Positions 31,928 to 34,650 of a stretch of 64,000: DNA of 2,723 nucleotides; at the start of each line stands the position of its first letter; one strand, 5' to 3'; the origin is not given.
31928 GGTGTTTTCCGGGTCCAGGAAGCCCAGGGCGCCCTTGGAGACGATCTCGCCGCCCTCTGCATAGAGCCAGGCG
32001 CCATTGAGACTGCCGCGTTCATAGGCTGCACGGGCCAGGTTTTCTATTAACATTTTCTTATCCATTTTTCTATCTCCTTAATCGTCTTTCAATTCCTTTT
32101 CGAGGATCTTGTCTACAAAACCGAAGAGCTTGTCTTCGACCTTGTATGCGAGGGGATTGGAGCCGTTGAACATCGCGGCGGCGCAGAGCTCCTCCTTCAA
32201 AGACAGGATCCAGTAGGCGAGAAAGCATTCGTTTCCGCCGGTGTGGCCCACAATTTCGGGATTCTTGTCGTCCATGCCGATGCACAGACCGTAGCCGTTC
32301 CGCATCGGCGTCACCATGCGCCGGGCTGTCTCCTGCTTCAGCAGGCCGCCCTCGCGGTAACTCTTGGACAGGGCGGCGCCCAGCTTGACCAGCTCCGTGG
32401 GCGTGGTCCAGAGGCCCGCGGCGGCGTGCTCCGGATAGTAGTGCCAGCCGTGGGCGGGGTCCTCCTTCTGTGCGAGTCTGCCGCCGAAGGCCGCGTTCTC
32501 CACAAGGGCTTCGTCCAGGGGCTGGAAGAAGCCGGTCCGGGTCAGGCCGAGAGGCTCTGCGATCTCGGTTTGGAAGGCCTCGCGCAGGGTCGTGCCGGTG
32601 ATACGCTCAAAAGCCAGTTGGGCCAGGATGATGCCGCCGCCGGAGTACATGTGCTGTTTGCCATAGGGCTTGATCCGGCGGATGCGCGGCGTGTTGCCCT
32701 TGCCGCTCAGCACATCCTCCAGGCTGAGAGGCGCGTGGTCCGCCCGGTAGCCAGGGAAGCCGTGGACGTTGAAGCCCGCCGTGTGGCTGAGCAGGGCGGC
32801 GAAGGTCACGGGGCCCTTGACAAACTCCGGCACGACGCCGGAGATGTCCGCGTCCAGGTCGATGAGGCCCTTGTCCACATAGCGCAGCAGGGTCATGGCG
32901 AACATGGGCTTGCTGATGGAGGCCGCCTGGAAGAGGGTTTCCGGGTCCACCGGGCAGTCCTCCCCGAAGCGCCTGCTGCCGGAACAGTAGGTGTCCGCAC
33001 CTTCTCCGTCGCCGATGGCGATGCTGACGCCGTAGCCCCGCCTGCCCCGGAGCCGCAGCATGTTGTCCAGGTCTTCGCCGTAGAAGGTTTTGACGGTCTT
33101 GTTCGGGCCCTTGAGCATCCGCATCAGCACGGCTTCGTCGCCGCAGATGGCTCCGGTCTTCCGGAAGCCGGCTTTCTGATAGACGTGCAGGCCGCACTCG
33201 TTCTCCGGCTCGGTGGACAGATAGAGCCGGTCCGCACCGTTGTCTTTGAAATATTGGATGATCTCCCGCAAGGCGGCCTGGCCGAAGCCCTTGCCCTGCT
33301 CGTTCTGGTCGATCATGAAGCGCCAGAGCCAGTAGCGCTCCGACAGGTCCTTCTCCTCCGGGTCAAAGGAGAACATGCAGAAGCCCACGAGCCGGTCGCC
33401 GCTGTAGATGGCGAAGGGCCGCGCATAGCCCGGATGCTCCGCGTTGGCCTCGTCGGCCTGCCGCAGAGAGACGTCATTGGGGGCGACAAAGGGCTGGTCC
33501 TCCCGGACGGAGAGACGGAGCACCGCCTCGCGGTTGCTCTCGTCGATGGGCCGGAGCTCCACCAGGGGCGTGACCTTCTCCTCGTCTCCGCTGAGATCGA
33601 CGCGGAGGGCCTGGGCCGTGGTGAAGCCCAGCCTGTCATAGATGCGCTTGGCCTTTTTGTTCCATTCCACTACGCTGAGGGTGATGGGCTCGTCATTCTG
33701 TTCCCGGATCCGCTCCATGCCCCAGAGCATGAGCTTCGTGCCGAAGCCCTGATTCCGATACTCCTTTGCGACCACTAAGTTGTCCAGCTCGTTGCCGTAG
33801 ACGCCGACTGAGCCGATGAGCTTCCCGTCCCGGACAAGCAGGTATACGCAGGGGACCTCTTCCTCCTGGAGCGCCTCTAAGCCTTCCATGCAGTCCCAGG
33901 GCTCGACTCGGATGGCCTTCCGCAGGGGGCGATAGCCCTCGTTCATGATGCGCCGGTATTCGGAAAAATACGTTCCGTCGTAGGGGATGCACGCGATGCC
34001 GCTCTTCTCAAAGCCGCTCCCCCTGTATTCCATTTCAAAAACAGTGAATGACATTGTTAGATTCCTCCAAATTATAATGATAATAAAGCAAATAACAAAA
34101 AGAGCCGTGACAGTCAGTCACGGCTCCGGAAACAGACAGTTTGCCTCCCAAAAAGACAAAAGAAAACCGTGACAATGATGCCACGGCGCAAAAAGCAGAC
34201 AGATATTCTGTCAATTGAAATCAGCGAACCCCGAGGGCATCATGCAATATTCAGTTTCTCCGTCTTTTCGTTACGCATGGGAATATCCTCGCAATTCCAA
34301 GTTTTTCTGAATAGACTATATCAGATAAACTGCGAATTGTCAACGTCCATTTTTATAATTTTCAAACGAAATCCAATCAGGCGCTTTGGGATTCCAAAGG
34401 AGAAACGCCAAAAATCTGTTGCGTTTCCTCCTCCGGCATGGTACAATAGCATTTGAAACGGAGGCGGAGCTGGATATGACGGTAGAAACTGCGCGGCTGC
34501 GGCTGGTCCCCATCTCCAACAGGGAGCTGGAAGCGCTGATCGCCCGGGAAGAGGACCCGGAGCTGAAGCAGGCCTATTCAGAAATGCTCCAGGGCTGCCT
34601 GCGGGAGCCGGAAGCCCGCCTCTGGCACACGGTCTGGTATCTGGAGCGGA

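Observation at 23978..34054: Co-directional 8-gene operon made only of GNAT domains (6), beta-lactamase-fold serine hydrolases (3) and a TldD/PmbA protease pair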

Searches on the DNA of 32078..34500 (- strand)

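Call 37: search_rna_families(source=window, start=33950, end=34500, threshold=evalue, max_evalue=10)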
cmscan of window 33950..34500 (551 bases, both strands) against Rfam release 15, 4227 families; matches with E-value up to 10: 10.
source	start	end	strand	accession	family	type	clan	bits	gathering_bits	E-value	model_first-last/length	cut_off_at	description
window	34158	34234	-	RF02869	ncS025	Gene; sRNA;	-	24.4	46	0.037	1-85/85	no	Burkholderia sRNA 25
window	34066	34127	+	RF02844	RefA9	Gene; antisense;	-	19.4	49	2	1-64/64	no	Enterococcus sRNA A9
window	34089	34192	-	RF00121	MicC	Gene; sRNA;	-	17.3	90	6.4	1-123/123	no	MicC RNA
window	34158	34220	-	RF02866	ncS16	Gene; sRNA;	-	16.2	48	1.5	1-83/83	no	Burkholderia sRNA 16 (Bc_KC_sr1)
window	34100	34187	-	RF01796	frnS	Gene; sRNA;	-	15.5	60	5.7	1-119/119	no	Fumarate/nitrate reductase regulator sRNA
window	34167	34187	+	RF01330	CRISPR-DR16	Gene; CRISPR;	-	15.1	35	2.1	6-26/37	no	CRISPR RNA direct repeat element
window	34093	34161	-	RF01485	rli61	Cis-reg;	-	14.4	50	8.7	1-106/106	no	Listeria sRNA rli61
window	34376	34457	-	RF03509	mir-4660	Gene; miRNA;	-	14.3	87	8.7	1-86/86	no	mir-4660 microRNA precursor family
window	34274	34350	-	RF02092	mir-2970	Gene; miRNA;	-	14.2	72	7.6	1-80/80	no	mir-2970 microRNA precursor family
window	34069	34126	+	RF01402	STnc150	Gene; sRNA;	-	11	60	7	198-263/267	no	STnc150 Hfq binding RNA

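Call 47: search_rna_families(sources=[L094, L102, L106, L113, L149], threshold=gathering)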
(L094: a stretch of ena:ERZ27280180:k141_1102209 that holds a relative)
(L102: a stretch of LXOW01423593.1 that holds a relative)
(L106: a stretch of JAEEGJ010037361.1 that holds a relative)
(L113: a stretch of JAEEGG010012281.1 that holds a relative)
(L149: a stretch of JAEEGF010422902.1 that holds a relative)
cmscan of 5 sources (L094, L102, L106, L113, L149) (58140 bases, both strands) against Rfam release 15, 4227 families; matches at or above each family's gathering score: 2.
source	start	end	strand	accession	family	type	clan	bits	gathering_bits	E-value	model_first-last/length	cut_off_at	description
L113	3306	3379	+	RF00005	tRNA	Gene; tRNA;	CL00001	62.2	29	4e-11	1-71/71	no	tRNA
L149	4341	4429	+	RF00005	tRNA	Gene; tRNA;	CL00001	54.9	29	4.1e-09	1-71/71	no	tRNA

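Call 48: search_rna_families(source=L094, start=9640, end=10010, threshold=evalue, max_evalue=10, show_alignments=2)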
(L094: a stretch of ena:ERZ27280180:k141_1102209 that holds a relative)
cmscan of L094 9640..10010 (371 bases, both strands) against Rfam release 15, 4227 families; matches with E-value up to 10: 2.
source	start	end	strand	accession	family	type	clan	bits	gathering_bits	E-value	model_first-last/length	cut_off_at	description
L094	9762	9791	-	RF03925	mir-1011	Gene; miRNA;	-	15.1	60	4.4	12-40/54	no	mir-1011 microRNA precursor family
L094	9689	9748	+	RF01155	snoR101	Gene; snRNA; snoRNA; CD-box;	-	13.9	40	2.5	1-66/66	no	Small nucleolar RNA snoR101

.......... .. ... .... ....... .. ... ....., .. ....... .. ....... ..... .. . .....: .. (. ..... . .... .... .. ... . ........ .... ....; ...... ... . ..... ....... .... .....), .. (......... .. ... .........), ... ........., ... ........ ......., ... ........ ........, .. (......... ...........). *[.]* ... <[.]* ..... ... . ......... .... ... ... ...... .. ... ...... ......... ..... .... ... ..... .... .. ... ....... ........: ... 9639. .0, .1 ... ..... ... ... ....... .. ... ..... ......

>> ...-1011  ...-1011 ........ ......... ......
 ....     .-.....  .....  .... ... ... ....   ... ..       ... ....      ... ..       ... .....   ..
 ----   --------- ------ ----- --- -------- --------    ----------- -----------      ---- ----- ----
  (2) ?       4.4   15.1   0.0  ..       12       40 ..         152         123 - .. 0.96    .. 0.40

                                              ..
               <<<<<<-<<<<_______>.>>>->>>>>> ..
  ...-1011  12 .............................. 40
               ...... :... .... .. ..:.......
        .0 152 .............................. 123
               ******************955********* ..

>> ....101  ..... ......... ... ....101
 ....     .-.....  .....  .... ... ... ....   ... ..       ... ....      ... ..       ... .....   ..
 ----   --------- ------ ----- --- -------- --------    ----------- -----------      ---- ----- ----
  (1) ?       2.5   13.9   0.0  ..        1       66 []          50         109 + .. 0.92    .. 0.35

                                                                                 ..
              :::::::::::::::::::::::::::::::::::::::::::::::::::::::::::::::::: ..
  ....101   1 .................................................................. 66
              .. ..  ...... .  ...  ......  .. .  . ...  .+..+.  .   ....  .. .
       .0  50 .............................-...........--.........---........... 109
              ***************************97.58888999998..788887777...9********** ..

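Call 61: search_with_rna_model(model_id=R1, sources=[L094, L095, L096, L097, L098, L099, L100, L101, L102, L103, L104, L105, L106, L107, L108, L109, L110, L111, L112, L113, L114, L115, L116, L117, L118, L119, L120, L121, L122, L123, L124, L125, L126, L127, L128, L129, L130, L131, L132, L133, L134, L135, L136, L137, L138, L139, L140, L141, L142, L143, L144, L145, L146, L147, L148, L149, L150, L151, L152, L153, L154, L155, L156, L157, L158, L159, L160, L161, L162, L163, L164, L165, L166, L167, L168, L169, L170, L171, L172, L173, L174], max_evalue=1, make_alignment=true)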
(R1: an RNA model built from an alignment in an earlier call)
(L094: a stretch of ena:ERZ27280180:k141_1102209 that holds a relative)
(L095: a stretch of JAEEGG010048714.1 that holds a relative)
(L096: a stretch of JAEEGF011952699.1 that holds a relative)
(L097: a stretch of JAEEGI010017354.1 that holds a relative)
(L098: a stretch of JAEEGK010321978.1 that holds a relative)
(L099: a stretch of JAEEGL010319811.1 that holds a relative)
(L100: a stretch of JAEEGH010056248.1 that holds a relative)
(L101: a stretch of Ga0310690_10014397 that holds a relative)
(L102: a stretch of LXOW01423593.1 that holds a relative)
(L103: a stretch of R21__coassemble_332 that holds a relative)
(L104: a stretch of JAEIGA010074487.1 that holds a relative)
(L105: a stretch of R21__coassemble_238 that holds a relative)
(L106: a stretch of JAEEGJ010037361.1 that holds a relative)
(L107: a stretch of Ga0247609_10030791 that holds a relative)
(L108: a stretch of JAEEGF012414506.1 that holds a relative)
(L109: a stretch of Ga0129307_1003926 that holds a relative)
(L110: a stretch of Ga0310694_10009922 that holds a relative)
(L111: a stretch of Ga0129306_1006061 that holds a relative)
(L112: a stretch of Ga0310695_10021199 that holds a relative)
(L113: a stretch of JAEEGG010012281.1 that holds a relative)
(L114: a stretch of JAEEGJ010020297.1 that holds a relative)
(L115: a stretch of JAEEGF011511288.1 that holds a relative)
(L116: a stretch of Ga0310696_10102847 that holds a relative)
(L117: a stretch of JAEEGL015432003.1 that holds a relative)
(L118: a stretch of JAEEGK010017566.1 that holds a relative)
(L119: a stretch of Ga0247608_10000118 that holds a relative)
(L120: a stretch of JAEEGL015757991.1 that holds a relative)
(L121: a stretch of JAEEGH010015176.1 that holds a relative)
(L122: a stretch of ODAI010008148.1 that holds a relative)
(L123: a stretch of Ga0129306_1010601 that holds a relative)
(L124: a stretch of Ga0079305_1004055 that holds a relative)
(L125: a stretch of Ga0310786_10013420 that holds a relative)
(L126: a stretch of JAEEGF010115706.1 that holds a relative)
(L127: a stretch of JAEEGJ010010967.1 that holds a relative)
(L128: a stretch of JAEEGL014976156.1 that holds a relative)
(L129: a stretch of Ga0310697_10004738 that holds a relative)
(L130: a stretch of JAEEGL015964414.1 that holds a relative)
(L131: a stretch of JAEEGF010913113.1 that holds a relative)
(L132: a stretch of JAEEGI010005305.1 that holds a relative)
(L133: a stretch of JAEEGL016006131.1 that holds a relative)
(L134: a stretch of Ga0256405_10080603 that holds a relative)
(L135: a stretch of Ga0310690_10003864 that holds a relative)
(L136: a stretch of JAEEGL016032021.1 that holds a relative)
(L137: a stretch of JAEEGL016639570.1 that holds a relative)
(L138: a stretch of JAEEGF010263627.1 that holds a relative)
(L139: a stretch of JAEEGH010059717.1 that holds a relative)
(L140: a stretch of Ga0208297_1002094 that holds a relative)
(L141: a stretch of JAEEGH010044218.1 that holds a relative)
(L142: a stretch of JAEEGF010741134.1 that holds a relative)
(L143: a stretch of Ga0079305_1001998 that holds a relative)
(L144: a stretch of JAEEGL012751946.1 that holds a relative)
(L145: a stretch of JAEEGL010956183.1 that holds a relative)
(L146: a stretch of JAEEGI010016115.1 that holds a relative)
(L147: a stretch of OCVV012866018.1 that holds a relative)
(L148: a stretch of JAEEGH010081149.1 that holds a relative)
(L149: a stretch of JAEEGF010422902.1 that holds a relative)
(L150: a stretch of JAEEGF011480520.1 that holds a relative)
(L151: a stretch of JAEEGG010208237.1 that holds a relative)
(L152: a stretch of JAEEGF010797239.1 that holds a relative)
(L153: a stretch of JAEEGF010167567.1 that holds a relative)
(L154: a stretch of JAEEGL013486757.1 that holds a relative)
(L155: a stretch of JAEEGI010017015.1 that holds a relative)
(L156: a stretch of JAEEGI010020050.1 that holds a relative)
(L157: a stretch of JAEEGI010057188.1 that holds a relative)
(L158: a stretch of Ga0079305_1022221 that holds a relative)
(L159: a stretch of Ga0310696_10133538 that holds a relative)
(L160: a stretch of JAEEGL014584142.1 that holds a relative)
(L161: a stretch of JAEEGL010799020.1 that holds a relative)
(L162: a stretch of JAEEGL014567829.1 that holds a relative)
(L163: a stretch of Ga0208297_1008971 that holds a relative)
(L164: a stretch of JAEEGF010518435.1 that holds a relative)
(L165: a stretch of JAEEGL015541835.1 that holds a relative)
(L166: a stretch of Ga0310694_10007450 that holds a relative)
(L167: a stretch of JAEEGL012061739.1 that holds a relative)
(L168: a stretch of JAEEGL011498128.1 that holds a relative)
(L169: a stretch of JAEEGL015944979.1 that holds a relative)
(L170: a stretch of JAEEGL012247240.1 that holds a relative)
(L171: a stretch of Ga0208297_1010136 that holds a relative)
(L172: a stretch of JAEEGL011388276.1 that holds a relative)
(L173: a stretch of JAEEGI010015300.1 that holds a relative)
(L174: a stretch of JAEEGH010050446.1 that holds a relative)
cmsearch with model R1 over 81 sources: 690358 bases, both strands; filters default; matches with E-value up to 1: 61.
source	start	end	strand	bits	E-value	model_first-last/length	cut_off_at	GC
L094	9742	9928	+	218.3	7.4e-48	1-189/189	no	0.51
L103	7735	7924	+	216.9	1.5e-47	1-189/189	no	0.49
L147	7739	7925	+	216.6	1.8e-47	1-189/189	no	0.52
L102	7739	7925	+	213.3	1e-46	1-189/189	no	0.52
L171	224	407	+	210.1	5.5e-46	1-189/189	no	0.5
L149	7743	7926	+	206.7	3.4e-45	1-189/189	no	0.52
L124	5643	5830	+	202.3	3.4e-44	1-189/189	no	0.5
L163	243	430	+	198.3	2.9e-43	1-189/189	no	0.52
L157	4372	4560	+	197.8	3.8e-43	1-189/189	no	0.54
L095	1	170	+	196.1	8.9e-43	18-189/189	5'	0.53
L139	906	1095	+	196.1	9.3e-43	1-189/189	no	0.51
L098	88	272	+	195.4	1.3e-42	1-189/189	no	0.52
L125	5867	6051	+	194.8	1.8e-42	1-189/189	no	0.52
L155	198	387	+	194.8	1.8e-42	1-189/189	no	0.51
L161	7740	7929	+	194.8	1.8e-42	1-189/189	no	0.51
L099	5229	5410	+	193.6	3.4e-42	1-189/189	no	0.5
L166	5937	6119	+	192.4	6.3e-42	1-189/189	no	0.5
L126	884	1067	+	190.3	2e-41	1-189/189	no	0.53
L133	558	743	+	189.5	3e-41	1-189/189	no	0.58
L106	3977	4168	+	185.3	2.8e-40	1-189/189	no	0.48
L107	2046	2237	+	185.3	2.8e-40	1-189/189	no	0.48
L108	3538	3729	+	185.3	2.8e-40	1-189/189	no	0.48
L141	4516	4707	+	185.3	2.8e-40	1-189/189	no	0.48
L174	5443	5628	+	185.2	3e-40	1-189/189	no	0.54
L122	396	587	+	184.6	3.9e-40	1-189/189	no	0.48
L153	1225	1416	+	184.6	3.9e-40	1-189/189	no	0.48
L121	7744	7929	+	177.6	1.6e-38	1-189/189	no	0.53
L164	1025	1208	+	176.4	3.1e-38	1-189/189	no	0.53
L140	6784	6976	+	176.1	3.5e-38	1-189/189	no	0.47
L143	6841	7033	+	176.1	3.5e-38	1-189/189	no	0.47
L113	3541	3728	+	171.4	4.3e-37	1-189/189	no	0.59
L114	6784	6971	+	171.4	4.3e-37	1-189/189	no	0.59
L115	6812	6999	+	171.4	4.3e-37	1-189/189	no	0.59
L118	5426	5613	+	171.4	4.3e-37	1-189/189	no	0.59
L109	3871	4050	+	171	5.4e-37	1-189/189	no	0.47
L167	7748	7927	+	170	9.2e-37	1-189/189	no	0.49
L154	2568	2747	+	169.2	1.4e-36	1-189/189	no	0.48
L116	1077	1256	+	168.7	1.8e-36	1-189/189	no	0.46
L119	7767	7958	+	167.7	3e-36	1-189/189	no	0.58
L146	7744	7928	+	166.4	6.1e-36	1-189/189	no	0.53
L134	321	512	+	163.7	2.6e-35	1-189/189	no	0.47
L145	1493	1678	+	160.9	1.1e-34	1-189/189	no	0.55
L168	3250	3440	+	152.1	1.2e-32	1-189/189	no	0.54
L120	3390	3574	+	139.2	1.1e-29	1-189/189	no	0.51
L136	138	326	+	137.8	2.2e-29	1-189/189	no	0.48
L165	811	992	+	132.8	3.2e-28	1-189/189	no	0.57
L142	2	131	+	123.6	4.2e-26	61-189/189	no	0.56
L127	5714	5903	+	119.9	3e-25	1-189/189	no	0.52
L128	3933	4111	+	117.2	1.2e-24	1-189/189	no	0.53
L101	3520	3697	+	108.7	1.1e-22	1-189/189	no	0.52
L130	1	72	+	92.6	5.7e-19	117-189/189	5'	0.6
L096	6593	6646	+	24.9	0.0021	126-178/189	no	0.57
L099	5359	5399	-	18.2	0.071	138-178/189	no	0.66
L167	7876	7916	-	15.3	0.33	138-178/189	no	0.66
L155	335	375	-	15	0.38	138-178/189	no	0.68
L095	119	159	-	15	0.38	138-178/189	no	0.68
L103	7873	7913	-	15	0.38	138-178/189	no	0.68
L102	7874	7914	-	15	0.39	138-178/189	no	0.68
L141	4656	4696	-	14.5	0.49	138-178/189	no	0.66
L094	9877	9917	-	14.3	0.57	138-178/189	no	0.71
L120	3523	3563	-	14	0.66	138-178/189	no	0.66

Alignment A5: 61 matches aligned to the model, 210 columns, each read 5' to 3' on its own strand. Consensus structure (alignment columns), stored with it:
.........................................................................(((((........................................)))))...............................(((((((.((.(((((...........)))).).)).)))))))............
